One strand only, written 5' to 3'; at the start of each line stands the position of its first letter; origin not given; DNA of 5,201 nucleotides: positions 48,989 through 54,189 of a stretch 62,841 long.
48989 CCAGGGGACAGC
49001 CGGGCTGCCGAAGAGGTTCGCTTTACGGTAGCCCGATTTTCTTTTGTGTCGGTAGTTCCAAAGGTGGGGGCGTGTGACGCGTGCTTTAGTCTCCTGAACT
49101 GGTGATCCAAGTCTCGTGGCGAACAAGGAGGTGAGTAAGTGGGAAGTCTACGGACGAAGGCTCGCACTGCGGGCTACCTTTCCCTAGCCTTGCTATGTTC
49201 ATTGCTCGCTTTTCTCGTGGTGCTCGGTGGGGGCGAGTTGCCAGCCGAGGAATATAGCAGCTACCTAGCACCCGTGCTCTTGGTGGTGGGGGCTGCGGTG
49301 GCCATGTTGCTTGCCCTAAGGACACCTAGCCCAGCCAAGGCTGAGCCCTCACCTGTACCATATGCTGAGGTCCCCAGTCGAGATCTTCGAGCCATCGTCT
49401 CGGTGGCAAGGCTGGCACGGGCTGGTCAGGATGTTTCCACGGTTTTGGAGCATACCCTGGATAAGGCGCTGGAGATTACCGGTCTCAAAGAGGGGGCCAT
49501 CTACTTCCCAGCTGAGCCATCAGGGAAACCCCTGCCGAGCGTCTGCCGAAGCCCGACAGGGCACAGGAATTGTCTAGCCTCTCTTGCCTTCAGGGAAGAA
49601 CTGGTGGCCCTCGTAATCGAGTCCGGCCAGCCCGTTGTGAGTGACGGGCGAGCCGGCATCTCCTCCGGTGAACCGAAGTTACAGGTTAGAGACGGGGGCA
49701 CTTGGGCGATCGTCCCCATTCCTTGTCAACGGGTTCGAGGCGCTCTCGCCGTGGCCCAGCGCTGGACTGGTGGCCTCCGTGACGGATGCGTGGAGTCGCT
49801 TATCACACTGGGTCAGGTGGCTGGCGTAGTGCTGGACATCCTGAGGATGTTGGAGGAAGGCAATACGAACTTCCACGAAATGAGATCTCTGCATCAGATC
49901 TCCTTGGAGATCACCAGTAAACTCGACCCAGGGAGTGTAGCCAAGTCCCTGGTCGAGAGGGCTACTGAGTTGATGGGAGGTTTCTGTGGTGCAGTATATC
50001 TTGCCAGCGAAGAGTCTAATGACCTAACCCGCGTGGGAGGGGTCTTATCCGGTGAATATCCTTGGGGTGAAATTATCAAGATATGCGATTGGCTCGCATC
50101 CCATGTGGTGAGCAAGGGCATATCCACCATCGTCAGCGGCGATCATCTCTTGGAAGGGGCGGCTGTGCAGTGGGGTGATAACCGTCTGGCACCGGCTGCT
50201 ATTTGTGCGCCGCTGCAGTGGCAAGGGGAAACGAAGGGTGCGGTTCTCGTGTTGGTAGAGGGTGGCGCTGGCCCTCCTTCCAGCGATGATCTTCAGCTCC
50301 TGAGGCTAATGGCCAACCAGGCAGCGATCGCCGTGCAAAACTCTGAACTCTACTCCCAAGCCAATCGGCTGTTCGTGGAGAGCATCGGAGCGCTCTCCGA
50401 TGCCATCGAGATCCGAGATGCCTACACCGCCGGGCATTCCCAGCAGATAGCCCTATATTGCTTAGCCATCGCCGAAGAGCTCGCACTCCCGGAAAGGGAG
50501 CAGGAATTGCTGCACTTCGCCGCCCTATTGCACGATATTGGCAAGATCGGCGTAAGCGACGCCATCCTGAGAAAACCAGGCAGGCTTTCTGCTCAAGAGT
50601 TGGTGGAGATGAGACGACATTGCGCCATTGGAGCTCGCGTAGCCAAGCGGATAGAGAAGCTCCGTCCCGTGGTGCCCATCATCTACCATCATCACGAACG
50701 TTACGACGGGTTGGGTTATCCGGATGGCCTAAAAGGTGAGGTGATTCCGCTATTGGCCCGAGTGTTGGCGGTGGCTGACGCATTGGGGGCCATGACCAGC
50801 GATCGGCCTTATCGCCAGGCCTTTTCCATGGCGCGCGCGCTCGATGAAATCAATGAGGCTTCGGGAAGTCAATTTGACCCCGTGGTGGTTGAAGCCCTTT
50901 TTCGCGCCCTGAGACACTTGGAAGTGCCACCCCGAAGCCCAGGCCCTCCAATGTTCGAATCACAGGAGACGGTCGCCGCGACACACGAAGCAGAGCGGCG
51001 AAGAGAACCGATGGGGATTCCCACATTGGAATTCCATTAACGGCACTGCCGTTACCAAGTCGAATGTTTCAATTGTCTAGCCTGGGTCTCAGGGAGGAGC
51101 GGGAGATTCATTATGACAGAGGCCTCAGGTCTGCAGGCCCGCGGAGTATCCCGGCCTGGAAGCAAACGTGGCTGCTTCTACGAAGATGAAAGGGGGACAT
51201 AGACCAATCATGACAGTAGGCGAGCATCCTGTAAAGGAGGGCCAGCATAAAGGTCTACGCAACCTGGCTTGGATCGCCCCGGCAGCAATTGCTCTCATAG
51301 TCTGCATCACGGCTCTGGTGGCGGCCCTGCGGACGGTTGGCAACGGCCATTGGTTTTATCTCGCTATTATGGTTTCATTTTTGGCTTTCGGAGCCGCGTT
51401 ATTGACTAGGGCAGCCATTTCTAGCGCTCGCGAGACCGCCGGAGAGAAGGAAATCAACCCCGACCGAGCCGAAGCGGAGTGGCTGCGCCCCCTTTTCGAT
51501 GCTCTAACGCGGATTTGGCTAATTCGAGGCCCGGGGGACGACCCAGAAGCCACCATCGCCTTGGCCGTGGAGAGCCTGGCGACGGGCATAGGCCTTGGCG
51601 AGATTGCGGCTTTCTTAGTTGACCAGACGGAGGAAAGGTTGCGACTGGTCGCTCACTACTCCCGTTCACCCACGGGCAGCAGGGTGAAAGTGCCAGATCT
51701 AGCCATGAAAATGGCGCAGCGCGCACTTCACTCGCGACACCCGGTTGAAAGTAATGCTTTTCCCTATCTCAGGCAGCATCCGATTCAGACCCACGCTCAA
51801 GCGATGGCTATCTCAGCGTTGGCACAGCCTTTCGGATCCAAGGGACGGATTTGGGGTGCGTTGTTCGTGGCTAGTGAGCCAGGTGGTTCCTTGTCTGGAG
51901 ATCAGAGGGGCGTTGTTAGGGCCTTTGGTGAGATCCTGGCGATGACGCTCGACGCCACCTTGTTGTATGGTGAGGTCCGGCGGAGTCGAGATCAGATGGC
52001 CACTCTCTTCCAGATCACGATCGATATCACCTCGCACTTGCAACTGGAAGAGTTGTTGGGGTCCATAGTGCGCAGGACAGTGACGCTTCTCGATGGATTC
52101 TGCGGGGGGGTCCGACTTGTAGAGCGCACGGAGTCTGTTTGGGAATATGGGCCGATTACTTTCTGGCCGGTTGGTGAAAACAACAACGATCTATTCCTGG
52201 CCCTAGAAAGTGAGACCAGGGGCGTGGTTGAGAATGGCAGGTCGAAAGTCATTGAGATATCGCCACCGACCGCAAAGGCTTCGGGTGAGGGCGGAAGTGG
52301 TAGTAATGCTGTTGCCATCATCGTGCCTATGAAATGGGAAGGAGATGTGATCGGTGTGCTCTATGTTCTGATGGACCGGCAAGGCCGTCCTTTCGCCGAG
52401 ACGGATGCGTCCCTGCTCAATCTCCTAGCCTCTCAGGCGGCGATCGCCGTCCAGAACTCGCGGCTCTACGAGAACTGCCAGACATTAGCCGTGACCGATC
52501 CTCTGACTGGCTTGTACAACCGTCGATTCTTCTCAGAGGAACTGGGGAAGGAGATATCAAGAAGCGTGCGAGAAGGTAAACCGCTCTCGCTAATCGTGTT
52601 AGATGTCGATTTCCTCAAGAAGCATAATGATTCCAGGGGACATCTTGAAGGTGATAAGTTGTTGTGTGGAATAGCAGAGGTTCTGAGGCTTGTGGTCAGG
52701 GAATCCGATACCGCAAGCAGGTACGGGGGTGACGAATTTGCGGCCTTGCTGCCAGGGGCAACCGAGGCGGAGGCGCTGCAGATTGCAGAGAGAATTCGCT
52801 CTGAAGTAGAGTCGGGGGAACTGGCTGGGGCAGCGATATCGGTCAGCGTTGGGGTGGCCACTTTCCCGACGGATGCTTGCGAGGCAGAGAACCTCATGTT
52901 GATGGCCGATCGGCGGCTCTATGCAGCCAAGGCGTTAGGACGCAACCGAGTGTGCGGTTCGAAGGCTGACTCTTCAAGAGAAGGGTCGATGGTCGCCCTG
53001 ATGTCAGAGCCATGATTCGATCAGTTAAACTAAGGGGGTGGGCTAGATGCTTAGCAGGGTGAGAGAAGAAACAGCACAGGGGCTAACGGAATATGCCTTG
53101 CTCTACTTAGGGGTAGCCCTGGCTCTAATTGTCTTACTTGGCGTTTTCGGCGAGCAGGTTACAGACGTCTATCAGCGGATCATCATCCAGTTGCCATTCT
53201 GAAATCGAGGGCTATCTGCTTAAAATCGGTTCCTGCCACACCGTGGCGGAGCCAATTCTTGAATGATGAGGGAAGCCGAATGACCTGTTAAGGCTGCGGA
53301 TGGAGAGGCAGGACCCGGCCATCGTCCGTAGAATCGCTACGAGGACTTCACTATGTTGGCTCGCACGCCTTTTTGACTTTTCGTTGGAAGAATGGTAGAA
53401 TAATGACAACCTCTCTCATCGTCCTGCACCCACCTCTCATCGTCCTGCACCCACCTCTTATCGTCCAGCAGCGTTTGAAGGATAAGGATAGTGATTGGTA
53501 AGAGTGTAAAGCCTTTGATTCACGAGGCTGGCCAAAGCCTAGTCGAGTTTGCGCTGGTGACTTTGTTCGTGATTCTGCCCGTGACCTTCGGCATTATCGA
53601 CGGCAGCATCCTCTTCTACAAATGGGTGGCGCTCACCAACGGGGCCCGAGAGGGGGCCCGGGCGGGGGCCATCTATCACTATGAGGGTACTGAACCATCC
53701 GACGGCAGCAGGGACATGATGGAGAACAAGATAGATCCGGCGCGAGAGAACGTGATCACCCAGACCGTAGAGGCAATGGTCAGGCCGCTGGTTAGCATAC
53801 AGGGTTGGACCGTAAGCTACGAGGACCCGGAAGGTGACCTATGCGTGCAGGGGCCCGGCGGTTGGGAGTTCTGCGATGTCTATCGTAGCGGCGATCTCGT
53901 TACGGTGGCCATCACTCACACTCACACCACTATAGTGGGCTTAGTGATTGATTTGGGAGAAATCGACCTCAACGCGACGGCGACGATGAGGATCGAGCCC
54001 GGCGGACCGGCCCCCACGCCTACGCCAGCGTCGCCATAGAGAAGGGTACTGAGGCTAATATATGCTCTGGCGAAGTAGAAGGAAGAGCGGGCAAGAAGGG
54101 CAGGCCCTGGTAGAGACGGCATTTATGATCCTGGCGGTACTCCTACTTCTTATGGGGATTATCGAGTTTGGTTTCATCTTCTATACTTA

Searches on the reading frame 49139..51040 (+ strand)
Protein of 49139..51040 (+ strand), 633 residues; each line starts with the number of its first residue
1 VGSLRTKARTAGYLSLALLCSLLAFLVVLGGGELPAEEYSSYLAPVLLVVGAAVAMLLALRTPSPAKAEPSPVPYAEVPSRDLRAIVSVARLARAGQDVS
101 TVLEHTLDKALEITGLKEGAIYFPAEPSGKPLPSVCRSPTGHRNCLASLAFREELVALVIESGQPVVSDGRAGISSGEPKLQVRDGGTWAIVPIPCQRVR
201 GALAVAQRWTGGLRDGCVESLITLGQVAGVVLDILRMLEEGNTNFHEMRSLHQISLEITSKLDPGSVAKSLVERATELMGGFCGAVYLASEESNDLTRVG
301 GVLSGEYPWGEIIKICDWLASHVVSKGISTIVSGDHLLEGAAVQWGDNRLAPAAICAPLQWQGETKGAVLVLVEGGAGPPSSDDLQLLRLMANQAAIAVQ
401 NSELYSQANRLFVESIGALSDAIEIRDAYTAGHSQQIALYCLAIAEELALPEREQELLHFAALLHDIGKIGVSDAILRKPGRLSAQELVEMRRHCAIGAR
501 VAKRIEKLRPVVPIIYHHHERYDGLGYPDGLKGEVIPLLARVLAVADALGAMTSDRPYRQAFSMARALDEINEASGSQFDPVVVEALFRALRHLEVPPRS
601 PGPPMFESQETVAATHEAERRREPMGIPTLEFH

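Call 58: search_protein_families(library=pfam, proteins=[window:49139-51040:+], max_evalue=0.001)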
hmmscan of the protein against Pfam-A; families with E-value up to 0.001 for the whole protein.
window:49139-51040:+ (633 aa): 6 families
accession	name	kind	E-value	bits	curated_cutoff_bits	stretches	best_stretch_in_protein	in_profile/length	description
PF13487.12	HD_5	-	3.5e-39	134.7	27.2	1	419-583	3-170/170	HD domain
PF01966.28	HD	-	5e-22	78.8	22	1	431-552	2-116/116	HD domain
PF13185.12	GAF_2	-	3.2e-14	53.8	28.6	2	263-400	3-136/136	GAF domain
PF01590.32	GAF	-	3.1e-10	41.1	22.4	1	264-399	2-133/133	GAF domain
PF13492.12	GAF_3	-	6.8e-09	36.7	27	0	268-401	6-129/129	GAF domain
PF08668.18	HDOD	-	1.3e-05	25.2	22.9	1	430-482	95-145/196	HDOD domain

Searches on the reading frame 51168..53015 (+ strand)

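Call 58: search_protein_families(library=pfam, proteins=[window:51168-53015:+], max_evalue=0.001)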
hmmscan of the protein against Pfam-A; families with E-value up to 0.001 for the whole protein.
window:51168-53015:+ (615 aa): 4 families
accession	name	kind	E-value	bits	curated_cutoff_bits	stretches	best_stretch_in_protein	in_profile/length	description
PF00990.26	GGDEF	-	2.9e-41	141.4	23.8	1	441-594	1-161/161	Diguanylate cyclase, GGDEF domain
PF13185.12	GAF_2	-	5.1e-16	59.6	28.6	2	292-429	3-136/136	GAF domain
PF13492.12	GAF_3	-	2.6e-12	47.7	27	1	373-430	72-129/129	GAF domain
PF01590.32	GAF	-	5.6e-12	46.8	22.4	1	293-428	2-133/133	GAF domain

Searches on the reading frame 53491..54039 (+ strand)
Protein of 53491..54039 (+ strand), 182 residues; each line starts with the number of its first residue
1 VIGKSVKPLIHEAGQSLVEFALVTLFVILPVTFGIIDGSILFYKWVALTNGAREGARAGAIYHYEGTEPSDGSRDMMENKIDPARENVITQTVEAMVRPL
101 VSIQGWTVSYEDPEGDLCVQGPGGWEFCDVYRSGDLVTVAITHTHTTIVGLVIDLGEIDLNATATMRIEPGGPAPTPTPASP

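Call 58: search_protein_families(library=pfam, proteins=[window:53491-54039:+], max_evalue=0.001)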
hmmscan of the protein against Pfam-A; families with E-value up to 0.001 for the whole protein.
window:53491-54039:+ (182 aa): 1 family
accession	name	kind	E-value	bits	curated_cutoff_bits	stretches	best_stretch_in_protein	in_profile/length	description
PF07811.17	TadE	-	5.9e-12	46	22.9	1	14-57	1-43/43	TadE-like protein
